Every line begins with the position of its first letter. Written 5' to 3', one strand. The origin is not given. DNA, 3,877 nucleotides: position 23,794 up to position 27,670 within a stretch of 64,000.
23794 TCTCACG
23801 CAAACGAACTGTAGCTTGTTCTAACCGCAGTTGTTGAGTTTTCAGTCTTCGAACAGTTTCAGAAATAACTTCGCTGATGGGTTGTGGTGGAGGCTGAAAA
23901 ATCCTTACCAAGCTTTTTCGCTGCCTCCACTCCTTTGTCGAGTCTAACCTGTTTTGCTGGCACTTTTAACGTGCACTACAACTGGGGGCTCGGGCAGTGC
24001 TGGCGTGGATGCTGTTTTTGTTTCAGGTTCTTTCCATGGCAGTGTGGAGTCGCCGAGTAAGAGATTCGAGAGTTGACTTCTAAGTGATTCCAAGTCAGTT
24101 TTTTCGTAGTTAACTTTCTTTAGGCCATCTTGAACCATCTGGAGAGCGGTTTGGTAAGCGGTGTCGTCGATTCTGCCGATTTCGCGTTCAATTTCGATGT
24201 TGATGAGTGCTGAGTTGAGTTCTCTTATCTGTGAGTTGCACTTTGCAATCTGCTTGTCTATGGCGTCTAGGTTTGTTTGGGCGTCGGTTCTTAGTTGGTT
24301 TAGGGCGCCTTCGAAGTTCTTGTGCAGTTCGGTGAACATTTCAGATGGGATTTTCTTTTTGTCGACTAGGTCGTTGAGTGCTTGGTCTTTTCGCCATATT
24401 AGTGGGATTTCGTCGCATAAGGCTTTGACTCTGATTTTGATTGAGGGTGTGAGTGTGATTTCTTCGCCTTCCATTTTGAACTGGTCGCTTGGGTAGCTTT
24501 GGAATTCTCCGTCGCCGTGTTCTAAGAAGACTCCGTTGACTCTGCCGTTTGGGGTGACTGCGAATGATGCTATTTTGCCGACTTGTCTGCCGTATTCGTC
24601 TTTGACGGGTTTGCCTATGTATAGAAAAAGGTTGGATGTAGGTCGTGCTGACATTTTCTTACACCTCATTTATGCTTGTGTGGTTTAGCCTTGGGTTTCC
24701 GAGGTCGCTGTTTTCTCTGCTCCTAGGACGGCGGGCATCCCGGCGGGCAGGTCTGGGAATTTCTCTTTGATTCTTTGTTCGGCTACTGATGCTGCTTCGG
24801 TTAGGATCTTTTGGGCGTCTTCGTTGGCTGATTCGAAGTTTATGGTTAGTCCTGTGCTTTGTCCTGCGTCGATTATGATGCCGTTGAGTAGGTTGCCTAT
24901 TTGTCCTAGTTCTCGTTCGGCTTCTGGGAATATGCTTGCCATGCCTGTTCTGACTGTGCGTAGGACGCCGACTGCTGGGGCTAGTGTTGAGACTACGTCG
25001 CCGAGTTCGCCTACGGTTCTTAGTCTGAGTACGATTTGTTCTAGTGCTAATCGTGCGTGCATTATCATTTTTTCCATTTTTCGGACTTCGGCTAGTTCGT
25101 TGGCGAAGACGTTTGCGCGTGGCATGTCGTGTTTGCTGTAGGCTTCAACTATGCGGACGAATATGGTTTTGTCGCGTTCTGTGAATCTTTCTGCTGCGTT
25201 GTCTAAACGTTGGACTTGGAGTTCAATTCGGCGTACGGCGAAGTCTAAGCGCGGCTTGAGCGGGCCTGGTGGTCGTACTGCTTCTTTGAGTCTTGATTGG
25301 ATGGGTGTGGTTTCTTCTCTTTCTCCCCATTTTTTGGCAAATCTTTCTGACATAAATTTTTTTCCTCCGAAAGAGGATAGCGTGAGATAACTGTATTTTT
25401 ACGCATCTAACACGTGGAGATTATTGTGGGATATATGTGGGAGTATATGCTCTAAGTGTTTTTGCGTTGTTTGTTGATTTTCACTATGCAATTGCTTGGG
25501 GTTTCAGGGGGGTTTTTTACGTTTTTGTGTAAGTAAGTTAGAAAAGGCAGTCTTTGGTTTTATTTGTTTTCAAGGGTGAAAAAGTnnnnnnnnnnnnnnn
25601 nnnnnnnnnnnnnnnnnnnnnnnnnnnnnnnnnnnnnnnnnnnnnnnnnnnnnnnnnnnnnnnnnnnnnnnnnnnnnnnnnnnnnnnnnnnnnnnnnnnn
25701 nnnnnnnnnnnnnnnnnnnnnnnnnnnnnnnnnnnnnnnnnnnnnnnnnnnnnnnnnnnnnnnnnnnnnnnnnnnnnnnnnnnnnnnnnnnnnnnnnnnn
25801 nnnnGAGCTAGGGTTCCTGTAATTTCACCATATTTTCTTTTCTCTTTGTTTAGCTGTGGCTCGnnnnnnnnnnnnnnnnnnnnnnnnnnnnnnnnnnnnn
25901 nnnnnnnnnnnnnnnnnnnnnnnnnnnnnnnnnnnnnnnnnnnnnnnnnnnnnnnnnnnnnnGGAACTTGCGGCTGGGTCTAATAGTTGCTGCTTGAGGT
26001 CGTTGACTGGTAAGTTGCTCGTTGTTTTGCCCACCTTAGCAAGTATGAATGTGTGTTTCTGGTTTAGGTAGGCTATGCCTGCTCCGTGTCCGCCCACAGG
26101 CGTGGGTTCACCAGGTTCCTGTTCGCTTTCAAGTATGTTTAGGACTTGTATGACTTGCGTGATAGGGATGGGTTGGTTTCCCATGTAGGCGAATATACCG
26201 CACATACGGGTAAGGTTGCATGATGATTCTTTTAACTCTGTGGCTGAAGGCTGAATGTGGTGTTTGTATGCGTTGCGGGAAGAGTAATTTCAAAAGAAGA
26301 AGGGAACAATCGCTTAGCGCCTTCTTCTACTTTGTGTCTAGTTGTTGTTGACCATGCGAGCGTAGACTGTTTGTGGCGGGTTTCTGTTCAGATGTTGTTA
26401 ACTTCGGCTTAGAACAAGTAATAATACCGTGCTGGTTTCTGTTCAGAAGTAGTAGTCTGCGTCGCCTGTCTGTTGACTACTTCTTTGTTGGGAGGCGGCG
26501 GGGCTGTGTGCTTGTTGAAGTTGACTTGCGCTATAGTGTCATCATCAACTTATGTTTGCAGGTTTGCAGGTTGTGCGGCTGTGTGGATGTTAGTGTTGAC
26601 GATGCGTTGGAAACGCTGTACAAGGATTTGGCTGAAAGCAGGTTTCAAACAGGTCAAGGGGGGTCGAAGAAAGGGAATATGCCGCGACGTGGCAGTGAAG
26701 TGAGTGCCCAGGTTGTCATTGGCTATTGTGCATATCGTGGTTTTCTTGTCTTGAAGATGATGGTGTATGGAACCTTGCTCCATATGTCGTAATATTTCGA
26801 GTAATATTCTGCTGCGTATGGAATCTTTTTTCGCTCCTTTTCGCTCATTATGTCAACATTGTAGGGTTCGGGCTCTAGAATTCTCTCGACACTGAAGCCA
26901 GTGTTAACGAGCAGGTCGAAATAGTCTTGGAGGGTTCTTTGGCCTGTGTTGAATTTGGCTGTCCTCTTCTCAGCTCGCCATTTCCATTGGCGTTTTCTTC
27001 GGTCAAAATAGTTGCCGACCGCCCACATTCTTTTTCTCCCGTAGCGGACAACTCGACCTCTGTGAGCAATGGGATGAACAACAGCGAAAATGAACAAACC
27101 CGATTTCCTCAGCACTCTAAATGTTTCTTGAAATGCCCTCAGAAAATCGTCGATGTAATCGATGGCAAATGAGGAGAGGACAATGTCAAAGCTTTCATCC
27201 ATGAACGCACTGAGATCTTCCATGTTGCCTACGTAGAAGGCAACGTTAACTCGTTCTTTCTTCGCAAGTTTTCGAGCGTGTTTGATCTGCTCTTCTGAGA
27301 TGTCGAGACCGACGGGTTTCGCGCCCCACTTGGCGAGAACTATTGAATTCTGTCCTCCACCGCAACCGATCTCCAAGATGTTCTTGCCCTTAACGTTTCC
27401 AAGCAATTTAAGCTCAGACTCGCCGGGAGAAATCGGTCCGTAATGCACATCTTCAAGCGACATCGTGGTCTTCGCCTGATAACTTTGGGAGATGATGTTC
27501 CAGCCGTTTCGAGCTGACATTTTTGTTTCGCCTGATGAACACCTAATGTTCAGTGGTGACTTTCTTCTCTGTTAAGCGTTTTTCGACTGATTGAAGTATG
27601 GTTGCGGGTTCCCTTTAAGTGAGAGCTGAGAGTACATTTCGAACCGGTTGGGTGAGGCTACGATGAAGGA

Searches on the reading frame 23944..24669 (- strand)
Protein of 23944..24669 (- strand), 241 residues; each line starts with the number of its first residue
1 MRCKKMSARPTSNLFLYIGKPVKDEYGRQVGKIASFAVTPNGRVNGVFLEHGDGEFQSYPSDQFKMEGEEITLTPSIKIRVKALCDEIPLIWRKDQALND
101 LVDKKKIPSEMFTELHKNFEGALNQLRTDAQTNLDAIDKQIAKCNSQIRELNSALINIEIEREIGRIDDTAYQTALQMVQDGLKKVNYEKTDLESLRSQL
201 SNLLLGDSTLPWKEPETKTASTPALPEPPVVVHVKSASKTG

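Call 13: search_protein_families(library=pfam, proteins=[window:23944-24669:-], max_evalue=0.01)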
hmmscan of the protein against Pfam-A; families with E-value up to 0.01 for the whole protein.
window:23944-24669:- (241 aa): 3 families
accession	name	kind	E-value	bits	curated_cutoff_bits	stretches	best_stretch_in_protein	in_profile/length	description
PF18822.6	CdvA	-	2.1e-12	47.5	30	1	95-203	3-111/123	CdvA-like coiled-coil domain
PF04513.17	Baculo_PEP_C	-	0.00085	19.8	38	1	109-158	62-111/140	Baculovirus polyhedron envelope protein, PEP, C terminus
PF05239.21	PRC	-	0.0027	18.1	21.2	1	18-74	10-72/78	PRC-barrel domain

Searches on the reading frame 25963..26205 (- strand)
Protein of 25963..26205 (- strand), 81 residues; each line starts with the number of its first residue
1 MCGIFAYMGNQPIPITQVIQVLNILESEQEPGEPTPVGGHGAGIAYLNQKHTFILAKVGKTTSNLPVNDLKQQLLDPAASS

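Call 64: search_protein_families(library=pfam, proteins=[window:25963-26205:-], max_evalue=10)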
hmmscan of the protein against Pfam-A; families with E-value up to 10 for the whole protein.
seq(81 aa): 0 families

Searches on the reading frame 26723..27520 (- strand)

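Call 13: search_protein_families(library=pfam, proteins=[window:26723-27520:-], max_evalue=0.01)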
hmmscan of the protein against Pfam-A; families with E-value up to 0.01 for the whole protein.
window:26723-27520:- (265 aa): 15 families
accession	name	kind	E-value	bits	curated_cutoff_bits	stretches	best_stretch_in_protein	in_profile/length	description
PF08241.18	Methyltransf_11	-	1.3e-24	87.1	21.2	1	49-145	1-95/95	Methyltransferase domain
PF13649.12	Methyltransf_25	-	1.8e-22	80.2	27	1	48-141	1-97/97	Methyltransferase domain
PF13847.12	Methyltransf_31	-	3.3e-22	79.2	27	1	44-147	3-111/145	Methyltransferase domain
PF13489.12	Methyltransf_23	-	6.1e-16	59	27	1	41-182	18-153/164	Methyltransferase domain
PF08242.18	Methyltransf_12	-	1.8e-14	54.7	30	1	49-143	1-98/98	Methyltransferase domain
PF01209.24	Ubie_methyltran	-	6.3e-13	49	20.1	1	38-184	41-193/233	ubiE/COQ5 methyltransferase family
PF02353.26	CMAS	-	2.4e-09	37.4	27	1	38-154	56-173/273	Mycolic acid cyclopropane synthetase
PF06325.19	PrmA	-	1.2e-06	28.7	22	1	44-146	161-259/296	Ribosomal protein L11 methyltransferase (PrmA)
PF03848.20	TehB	-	3.6e-06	27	20.4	1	43-122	29-107/193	Tellurite resistance protein TehB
PF05175.20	MTS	-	0.00017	21.7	23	1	40-116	27-104/170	Methyltransferase small domain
PF07021.18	MetW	-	0.00023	21.3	21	1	44-140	13-105/193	Methionine biosynthesis protein MetW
PF09445.16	Methyltransf_15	-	0.0018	18.3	22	1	47-116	3-77/165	RNA cap guanine-N2 methyltransferase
PF01135.25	PCMT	-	0.0057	16.9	20.3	1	38-98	67-131/210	Protein-L-isoaspartate(D-aspartate) O-methyltransferase (PCMT)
PF08003.17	Methyltransf_9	-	0.0084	15.5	23.8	0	39-117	110-189/315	Protein of unknown function (DUF1698)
PF05724.17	TPMT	-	0.0088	16.2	26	0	46-86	39-80/218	Thiopurine S-methyltransferase (TPMT)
